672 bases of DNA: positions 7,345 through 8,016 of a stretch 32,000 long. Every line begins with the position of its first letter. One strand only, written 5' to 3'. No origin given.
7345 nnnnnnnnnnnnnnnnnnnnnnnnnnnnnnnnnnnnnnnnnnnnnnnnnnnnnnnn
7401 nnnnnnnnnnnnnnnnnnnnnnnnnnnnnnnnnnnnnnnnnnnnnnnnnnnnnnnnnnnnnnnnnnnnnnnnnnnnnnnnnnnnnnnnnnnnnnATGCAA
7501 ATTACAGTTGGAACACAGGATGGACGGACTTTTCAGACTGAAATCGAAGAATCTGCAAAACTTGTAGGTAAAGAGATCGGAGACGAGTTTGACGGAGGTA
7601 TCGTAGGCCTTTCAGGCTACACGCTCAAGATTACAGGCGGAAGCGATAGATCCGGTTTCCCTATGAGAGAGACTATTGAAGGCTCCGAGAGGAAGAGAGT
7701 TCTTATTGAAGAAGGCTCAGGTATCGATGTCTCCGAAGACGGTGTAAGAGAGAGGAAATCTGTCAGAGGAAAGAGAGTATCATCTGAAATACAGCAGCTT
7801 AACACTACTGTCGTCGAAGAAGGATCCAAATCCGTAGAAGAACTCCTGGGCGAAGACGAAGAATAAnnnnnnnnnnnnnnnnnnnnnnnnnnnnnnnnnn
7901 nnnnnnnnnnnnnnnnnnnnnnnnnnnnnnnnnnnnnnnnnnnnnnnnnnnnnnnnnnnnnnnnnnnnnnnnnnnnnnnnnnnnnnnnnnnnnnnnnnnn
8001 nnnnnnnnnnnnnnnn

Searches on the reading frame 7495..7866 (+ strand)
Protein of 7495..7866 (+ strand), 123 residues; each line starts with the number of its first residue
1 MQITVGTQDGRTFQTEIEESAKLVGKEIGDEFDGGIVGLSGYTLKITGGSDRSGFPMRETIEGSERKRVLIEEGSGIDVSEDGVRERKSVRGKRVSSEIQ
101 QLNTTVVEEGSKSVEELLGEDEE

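Call 44: search_protein_families(library=pfam, proteins=[window:7495-7866:+], max_evalue=0.001)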
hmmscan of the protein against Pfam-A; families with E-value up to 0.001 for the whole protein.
window:7495-7866:+ (123 aa): 1 family
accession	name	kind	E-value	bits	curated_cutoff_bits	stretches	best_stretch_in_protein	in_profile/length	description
PF01092.24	Ribosomal_S6e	-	3.2e-36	124.4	26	1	7-118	7-124/125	Ribosomal protein S6e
